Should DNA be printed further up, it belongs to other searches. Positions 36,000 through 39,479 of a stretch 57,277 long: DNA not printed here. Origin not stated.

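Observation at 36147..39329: PelD-like c-di-GMP receptor with a probably inactive SDR-like domain and tandem Ig-like repeats predicted to be cytoplasmic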

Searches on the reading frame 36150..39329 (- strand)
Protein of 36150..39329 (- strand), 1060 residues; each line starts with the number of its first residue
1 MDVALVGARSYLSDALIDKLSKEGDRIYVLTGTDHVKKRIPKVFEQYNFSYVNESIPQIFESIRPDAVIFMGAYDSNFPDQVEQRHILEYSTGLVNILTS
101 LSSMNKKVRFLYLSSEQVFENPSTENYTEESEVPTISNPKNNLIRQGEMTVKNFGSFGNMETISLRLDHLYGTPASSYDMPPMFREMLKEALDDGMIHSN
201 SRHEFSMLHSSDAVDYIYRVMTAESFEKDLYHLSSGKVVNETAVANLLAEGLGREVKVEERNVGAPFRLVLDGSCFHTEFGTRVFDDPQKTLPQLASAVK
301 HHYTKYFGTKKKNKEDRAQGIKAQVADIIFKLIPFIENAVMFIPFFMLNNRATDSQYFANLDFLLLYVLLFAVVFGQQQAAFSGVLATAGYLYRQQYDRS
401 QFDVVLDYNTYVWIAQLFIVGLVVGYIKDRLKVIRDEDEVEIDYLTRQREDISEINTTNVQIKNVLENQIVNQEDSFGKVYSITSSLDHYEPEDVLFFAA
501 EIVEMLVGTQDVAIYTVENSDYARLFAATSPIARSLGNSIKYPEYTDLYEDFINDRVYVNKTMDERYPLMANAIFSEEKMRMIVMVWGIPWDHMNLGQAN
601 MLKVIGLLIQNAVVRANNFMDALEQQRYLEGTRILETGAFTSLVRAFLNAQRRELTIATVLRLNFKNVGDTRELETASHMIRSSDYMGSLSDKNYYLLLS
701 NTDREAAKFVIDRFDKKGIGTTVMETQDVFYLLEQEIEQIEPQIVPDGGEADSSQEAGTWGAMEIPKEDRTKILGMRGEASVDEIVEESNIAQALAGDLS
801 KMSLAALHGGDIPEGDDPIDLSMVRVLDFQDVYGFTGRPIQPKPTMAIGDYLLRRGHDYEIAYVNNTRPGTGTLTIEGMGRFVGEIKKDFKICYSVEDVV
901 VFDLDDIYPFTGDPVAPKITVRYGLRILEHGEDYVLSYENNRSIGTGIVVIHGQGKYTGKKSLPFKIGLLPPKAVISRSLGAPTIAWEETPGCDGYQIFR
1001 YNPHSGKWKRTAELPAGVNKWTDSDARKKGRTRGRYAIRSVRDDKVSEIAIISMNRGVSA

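Call 3: search_protein_families(library=pfam, proteins=[window:36150-39329:-], max_evalue=1)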
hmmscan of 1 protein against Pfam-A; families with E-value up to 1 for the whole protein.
window:36150-39329:- (1060 aa): 6 families
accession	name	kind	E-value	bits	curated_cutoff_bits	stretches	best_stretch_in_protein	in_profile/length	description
PF01370.27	Epimerase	-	1.6e-11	44.5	20.9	1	5-223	3-227/240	NAD dependent epimerase/dehydratase family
PF04321.23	RmlD_sub_bind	-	4.3e-07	29.7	27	1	1-253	1-232/287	RmlD substrate binding domain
PF16363.11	GDP_Man_Dehyd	-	0.012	15.5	27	1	54-133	65-147/332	GDP-mannose 4,6 dehydratase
PF14002.11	YniB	-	0.025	14.9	27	1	314-372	25-86/166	YniB-like protein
PF18273.6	T3RM_EcoP15I_C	-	0.14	12.9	25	1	668-717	12-61/97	Type III R-M EcoP15I C-terminal domain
PF13964.12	Kelch_6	-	0.14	12.7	25.3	0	997-1015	29-47/50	Kelch motif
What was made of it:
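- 38430..39329 (-): Degenerate extended-SDR (epimerase-like) domain, aa 1-300. Pfam PF01370 matches aa 5-223 with E 1.6e-11 (call 3).
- On PelD (c-di-GMP receptor of the Pel synthase complex): No PelD-type, GAF or GGDEF Pfam family matched at E<=1 (call 3).
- On Extended SDR / NAD-dependent epimerase-dehydratase (PF01370), as an active enzyme: PF01370 scores 44.5 bits against a cutoff of 20.9 (call 3).
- Checked: Pfam Epimerase PF01370 matches aa 5-223 with E 1.6e-11, and RmlD_sub_bind also matches (call 3).
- Pfam gave no PelD-type, GAF or GGDEF hit on the window protein at E<=1 (call 3).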

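Call 4: search_protein_families(library=ncbifam, proteins=[window:36150-39329:-], max_evalue=1)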
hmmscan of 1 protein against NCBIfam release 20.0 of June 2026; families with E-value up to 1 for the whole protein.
window:36150-39329:- (1060 aa): 4 families
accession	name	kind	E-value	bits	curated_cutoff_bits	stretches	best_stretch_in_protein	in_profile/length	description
TIGR01214.1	rmlD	equivalog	5e-05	22.5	224.05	1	3-191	2-167/285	dTDP-4-dehydrorhamnose reductase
NF050030.1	thlkprotThyD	equivalog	0.0092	15.2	400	1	1-254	1-252/305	thylakoid membrane protein ThyD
NF045887.1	PhCholSynPs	equivalog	0.093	12.3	300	1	396-420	70-94/235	phosphatidylcholine synthase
TIGR01777.1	yfcH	hypoth_equivalog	0.11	12.1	207.35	1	3-256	1-245/292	TIGR01777 family oxidoreductase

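Call 7: search_solved_structures(query=window:36150-39329:-, max_evalue=1, show_alignments=2)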
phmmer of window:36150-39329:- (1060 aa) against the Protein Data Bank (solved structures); distinct sequences matched with E-value up to 1: 1.
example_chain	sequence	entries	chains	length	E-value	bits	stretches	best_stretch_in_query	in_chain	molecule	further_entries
9bh5_CD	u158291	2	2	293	0.12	13.2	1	252-322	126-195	Large ribosomal subunit protein uL18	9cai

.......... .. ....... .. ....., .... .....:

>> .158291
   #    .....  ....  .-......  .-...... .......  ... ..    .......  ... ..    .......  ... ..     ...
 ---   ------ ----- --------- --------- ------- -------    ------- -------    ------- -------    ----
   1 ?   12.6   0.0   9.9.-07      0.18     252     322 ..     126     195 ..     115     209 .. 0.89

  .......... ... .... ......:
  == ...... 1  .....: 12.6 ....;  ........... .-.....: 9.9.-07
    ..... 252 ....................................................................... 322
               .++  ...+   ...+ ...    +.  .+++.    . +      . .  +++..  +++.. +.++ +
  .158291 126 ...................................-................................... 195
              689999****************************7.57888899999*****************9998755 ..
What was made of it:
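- Tried and rejected: The whole protein against PDB sequences gave nothing relevant (call 7).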

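Call 8: find_homologous_proteins(query=window:36150-39329:-)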
Query window:36150-39329:- (1060 aa): 1867 proteins with E <= 0.001 among 8000 candidates; the best 120 are listed.
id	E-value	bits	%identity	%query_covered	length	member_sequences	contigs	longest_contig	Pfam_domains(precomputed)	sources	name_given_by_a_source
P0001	0.0e+0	2403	100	100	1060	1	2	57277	PF04321.24,PF01370.28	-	-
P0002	1.2e-291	988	61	69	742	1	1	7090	PF04321.24,PF16363.12,PF01370.28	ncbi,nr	ncbi:MAG: NAD(P)-dependent oxidoreductase [Eubacterium sp.]|nr:NAD(P)-dependent oxidoreductase [Euba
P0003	2.3e-243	828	52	68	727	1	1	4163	PF04321.24,PF16363.12,PF01370.28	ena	-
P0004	3.2e-242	825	51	69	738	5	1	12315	PF16363.12,PF01370.28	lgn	-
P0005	1.7e-240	819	52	69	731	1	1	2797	PF04321.24,PF16363.12,PF01370.28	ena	-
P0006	2.8e-239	815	52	69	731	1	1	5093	PF04321.24,PF16363.12,PF01370.28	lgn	-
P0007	3.0e-239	815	52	68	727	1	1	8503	PF04321.24,PF16363.12,PF01370.28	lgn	-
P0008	3.0e-239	815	53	68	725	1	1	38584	PF04321.24,PF16363.12,PF01370.28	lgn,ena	-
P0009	1.5e-238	812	53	68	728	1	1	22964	PF04321.24,PF16363.12,PF01370.28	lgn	-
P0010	1.5e-237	809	51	69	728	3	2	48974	PF04321.24,PF16363.12,PF01370.28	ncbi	-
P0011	4.8e-237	807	52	68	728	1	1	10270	PF04321.24,PF01370.28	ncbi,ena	-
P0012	3.2e-235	801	51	68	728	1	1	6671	PF04321.24,PF16363.12,PF01370.28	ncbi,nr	ncbi:MAG: sugar nucleotide-binding protein [Lachnospiraceae bacterium]|nr:sugar nucleotide-binding p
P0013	3.6e-234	798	52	69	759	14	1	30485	PF04321.24,PF01370.28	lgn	-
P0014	4.7e-233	794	52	68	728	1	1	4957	PF04321.24,PF16363.12,PF01370.28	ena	-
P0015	2.4e-232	792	51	69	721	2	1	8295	PF16363.12,PF01370.28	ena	-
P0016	1.1e-230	786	50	69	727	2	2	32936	PF04321.24,PF16363.12,PF01370.28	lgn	-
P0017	8.1e-230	783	50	68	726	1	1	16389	PF04321.24,PF16363.12,PF01370.28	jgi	jgi:nucleoside-diphosphate-sugar epimerase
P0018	7.5e-229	780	51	68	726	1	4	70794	PF04321.24,PF16363.12,PF01370.28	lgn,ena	-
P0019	9.3e-229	780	51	69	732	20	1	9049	PF04321.24,PF16363.12,PF01370.28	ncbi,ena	-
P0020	1.8e-225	769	49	69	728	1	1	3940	PF04321.24,PF16363.12,PF01370.28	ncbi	-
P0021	3.4e-225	768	51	67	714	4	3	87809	PF04321.24,PF16363.12,PF01370.28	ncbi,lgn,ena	-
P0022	3.9e-225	768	49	69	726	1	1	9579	PF04321.24,PF16363.12,PF01370.28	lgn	-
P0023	4.2e-225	768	50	68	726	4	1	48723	PF04321.24,PF16363.12,PF01370.28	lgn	-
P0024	3.7e-224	765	50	68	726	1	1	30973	PF04321.24,PF16363.12,PF01370.28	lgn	-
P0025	1.3e-223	763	49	69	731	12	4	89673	PF04321.24,PF16363.12,PF01370.28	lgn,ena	-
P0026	1.8e-223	762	49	68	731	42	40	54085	PF04321.24,PF16363.12,PF01370.28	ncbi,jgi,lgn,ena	-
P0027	4.7e-223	761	50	68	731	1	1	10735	PF04321.24,PF01370.28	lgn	-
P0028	9.6e-223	760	50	68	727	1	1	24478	PF04321.24,PF16363.12,PF01370.28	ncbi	-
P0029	3.9e-222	758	49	68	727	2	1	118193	PF04321.24,PF01370.28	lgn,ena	-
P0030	5.7e-222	758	50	68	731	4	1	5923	PF04321.24,PF01370.28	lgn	-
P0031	7.3e-222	757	50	68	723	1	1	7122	PF04321.24,PF16363.12,PF01370.28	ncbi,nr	ncbi:MAG: NAD-dependent epimerase/dehydratase family protein [Lachnospiraceae bacterium]|nr:NAD-depe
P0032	1.1e-221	757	48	68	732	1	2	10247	PF04321.24,PF16363.12,PF01370.28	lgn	-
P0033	2.0e-221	756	49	68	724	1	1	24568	PF04321.24,PF16363.12,PF01370.28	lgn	-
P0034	3.4e-221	755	48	69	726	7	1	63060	PF04321.24,PF16363.12,PF01370.28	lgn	-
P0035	5.8e-221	754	49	68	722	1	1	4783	PF04321.24,PF16363.12,PF01370.28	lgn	-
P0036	2.3e-220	752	48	69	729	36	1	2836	PF04321.24,PF16363.12,PF01370.28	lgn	-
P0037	5.8e-220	751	49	69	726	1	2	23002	PF04321.24,PF16363.12,PF01370.28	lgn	-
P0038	6.7e-220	751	49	68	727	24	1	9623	PF04321.24,PF01370.28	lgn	-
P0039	1.1e-219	750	48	68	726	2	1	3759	PF04321.24,PF16363.12,PF01370.28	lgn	-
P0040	4.6e-219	748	48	68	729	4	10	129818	PF04321.24,PF01370.28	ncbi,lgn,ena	-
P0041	9.4e-219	747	48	68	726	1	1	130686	PF04321.24,PF01370.28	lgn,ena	-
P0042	9.7e-219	747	48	68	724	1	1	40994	PF04321.24,PF01370.28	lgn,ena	-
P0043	3.0e-218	745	48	68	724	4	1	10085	PF04321.24,PF01370.28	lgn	-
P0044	5.4e-218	744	48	69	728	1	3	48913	PF04321.24,PF16363.12,PF01370.28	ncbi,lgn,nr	ncbi:MAG: NAD(P)-dependent oxidoreductase [Lachnospiraceae bacterium]|nr:NAD(P)-dependent oxidoreduc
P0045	6.7e-218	744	48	68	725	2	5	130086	PF04321.24,PF01370.28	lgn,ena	-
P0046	6.8e-218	744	49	68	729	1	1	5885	PF04321.24,PF16363.12,PF01370.28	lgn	-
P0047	7.6e-218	744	49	69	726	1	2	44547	PF04321.24,PF16363.12,PF01370.28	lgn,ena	-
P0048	8.8e-218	744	48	69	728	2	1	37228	PF04321.24,PF01370.28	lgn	-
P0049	1.3e-217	743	49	68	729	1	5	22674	PF04321.24,PF16363.12,PF01370.28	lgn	-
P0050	1.5e-217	743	49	68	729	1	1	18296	PF04321.24,PF16363.12,PF01370.28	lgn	-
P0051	1.6e-217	743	49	68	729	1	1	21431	PF04321.24,PF16363.12,PF01370.28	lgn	-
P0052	2.1e-217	742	49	68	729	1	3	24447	PF04321.24,PF16363.12,PF01370.28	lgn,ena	-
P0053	2.2e-217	742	49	69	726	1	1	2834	PF04321.24,PF01370.28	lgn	-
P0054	2.6e-217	742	48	68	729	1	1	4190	PF04321.24,PF16363.12,PF01370.28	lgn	-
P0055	3.0e-217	742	49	68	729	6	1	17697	PF04321.24,PF16363.12,PF01370.28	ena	-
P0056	3.5e-217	742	49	68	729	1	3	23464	PF04321.24,PF16363.12,PF01370.28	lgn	-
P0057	5.0e-217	741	48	68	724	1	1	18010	PF04321.24,PF16363.12,PF01370.28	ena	-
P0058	6.0e-217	741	49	69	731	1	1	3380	PF04321.24,PF01370.28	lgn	-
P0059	1.3e-216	740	47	68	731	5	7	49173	PF04321.24,PF01370.28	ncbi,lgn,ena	-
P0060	1.9e-216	739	49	68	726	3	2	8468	PF04321.24,PF16363.12,PF01370.28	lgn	-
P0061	2.4e-216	739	48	68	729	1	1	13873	PF04321.24,PF16363.12,PF01370.28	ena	-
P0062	2.5e-216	739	48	69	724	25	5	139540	PF04321.24,PF01370.28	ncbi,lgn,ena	-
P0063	1.1e-215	737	47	68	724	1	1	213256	PF04321.24,PF01370.28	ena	-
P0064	1.3e-215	736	54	59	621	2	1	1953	PF04321.24,PF16363.12,PF01370.28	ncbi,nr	ncbi:MAG: NAD(P)-dependent oxidoreductase, partial [Lachnospiraceae bacterium]|nr:NAD(P)-dependent o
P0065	1.4e-215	736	47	68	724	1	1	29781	PF04321.24,PF01370.28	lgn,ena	-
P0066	1.6e-215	736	48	68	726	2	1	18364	PF04321.24,PF16363.12,PF01370.28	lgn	-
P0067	3.9e-215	735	46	69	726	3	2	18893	PF04321.24,PF01370.28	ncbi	-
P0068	6.2e-215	734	48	68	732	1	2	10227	PF04321.24,PF16363.12,PF01370.28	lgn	-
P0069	8.3e-215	734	48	68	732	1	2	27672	PF04321.24,PF16363.12,PF01370.28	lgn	-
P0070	1.6e-214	733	48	68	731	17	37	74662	PF04321.24,PF16363.12,PF01370.28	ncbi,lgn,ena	-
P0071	1.7e-214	733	48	69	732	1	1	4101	PF04321.24,PF16363.12,PF01370.28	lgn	-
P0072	1.9e-214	733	48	68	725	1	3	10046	PF04321.24,PF16363.12,PF01370.28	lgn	-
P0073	3.8e-214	732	47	68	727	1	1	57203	PF04321.24,PF01370.28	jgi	jgi:nucleoside-diphosphate-sugar epimerase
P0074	6.2e-214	731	48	68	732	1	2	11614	PF04321.24,PF16363.12,PF01370.28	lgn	-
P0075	6.3e-214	731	48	68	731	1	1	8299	PF04321.24,PF16363.12,PF01370.28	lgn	-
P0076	6.4e-214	731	47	69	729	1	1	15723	PF04321.24,PF16363.12,PF01370.28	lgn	-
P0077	6.4e-214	731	48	68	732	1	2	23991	PF04321.24,PF16363.12,PF01370.28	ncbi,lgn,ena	-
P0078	7.8e-214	731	48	68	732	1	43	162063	PF04321.24,PF16363.12,PF01370.28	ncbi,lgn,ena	-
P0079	1.2e-213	730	48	68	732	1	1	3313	PF04321.24,PF16363.12,PF01370.28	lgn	-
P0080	1.3e-213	730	48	68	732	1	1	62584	PF04321.24,PF16363.12,PF01370.28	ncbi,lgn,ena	-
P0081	1.4e-213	730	48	68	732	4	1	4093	PF04321.24,PF16363.12,PF01370.28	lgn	-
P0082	2.8e-213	729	48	68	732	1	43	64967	PF04321.24,PF16363.12,PF01370.28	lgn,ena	-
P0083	2.8e-213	729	48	68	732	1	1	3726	PF04321.24,PF16363.12,PF01370.28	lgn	-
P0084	3.1e-213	729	48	68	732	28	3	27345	PF04321.24,PF16363.12,PF01370.28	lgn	-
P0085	3.8e-213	728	47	68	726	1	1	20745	PF04321.24,PF16363.12,PF01370.28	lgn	-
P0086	6.2e-213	728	47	69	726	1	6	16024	PF04321.24,PF16363.12,PF01370.28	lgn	-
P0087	6.7e-213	727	48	68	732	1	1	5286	PF04321.24,PF16363.12,PF01370.28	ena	-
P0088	7.4e-213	727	48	68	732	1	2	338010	PF04321.24,PF16363.12,PF01370.28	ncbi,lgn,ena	-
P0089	7.7e-213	727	48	68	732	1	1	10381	PF04321.24,PF16363.12,PF01370.28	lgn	-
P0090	8.7e-213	727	48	68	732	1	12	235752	PF04321.24,PF01370.28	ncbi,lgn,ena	-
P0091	8.7e-213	727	48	68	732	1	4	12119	PF04321.24,PF16363.12,PF01370.28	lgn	-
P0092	1.0e-212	727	48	68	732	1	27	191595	PF04321.24,PF01370.28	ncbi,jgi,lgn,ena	jgi:nucleoside-diphosphate-sugar epimerase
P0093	1.0e-212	727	48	68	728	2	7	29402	PF04321.24,PF16363.12,PF01370.28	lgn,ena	-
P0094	1.3e-212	727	48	68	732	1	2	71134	PF04321.24,PF16363.12,PF01370.28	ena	-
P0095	1.4e-212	726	48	68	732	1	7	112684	PF04321.24,PF16363.12,PF01370.28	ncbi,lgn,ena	-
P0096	2.2e-212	726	49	68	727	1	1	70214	PF04321.24,PF16363.12,PF01370.28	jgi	-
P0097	2.2e-212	726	48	68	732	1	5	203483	PF04321.24,PF16363.12,PF01370.28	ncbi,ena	-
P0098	2.8e-212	725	48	68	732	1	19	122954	PF04321.24,PF01370.28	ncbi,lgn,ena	-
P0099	3.2e-212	725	47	69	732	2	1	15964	PF04321.24,PF16363.12,PF01370.28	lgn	-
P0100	4.0e-212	725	47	69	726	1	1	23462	PF04321.24,PF01370.28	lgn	-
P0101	4.6e-212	725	47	68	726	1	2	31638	PF04321.24,PF16363.12,PF01370.28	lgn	-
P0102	4.8e-212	725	49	68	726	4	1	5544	PF04321.24,PF16363.12,PF01370.28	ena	-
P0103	9.3e-212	724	48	69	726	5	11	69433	PF04321.24,PF16363.12,PF01370.28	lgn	-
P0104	1.1e-211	724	48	68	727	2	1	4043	PF04321.24,PF16363.12,PF01370.28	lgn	-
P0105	1.1e-211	723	48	68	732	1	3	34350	PF04321.24,PF01370.28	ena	-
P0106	1.2e-211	723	47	68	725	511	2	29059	PF04321.24,PF16363.12,PF01370.28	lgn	-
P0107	1.6e-211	723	47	68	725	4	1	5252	PF04321.24,PF16363.12,PF01370.28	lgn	-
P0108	1.6e-211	723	48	68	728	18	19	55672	PF04321.24,PF16363.12,PF01370.28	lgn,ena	-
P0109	2.5e-211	722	47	69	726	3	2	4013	PF04321.24,PF01370.28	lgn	-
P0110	3.1e-211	722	48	68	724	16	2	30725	PF04321.24,PF16363.12,PF01370.28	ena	-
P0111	7.4e-211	721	47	68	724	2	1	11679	PF04321.24,PF16363.12,PF01370.28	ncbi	-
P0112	7.9e-211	721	47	68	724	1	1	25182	PF04321.24,PF16363.12,PF01370.28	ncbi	-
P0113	9.1e-211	720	47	69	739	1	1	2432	PF04321.24,PF16363.12,PF01370.28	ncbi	-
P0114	9.2e-211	720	48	69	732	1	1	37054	PF04321.24,PF16363.12,PF01370.28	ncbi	-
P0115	1.6e-210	720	46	68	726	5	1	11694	PF04321.24,PF01370.28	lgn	-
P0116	1.8e-210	719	47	69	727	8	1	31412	PF04321.24,PF16363.12,PF01370.28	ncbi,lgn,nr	ncbi:MAG: NAD(P)-dependent oxidoreductase [Lachnospiraceae bacterium]|nr:NAD(P)-dependent oxidoreduc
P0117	2.0e-210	719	48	68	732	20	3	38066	PF04321.24,PF01370.28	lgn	-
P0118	2.0e-210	719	47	68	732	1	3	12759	PF04321.24,PF01370.28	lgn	-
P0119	2.3e-210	719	48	68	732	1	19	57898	PF04321.24,PF01370.28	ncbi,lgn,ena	-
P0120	2.3e-210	719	48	68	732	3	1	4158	PF04321.24,PF01370.28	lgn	-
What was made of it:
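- The top 119 are 621-759 aa long, nearly all 714-759 (call 8).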

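Call 18: find_encoding_contigs(protein=P0001, flank=6000, max_places=6)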
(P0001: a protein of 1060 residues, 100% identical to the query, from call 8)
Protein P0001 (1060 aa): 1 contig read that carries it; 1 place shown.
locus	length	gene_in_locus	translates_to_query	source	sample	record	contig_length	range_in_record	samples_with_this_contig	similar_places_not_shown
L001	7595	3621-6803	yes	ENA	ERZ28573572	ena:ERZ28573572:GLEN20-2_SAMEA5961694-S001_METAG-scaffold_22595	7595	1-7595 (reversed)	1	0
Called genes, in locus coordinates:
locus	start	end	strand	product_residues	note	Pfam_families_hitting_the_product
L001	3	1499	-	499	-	?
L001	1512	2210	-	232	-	PF00005:ABC_tran, PF13304:AAA_21 (faint)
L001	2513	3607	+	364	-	PF13439:Glyco_transf_4, PF20706:GT4-conflict, PF00534:Glycos_transf_1, PF13692:Glyco_trans_1_4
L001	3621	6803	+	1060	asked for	PF01370:Epimerase, PF04321:RmlD_sub_bind (weak)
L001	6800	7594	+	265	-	?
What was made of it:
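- The two assemblies carrying it may stem from related samples (call 18).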
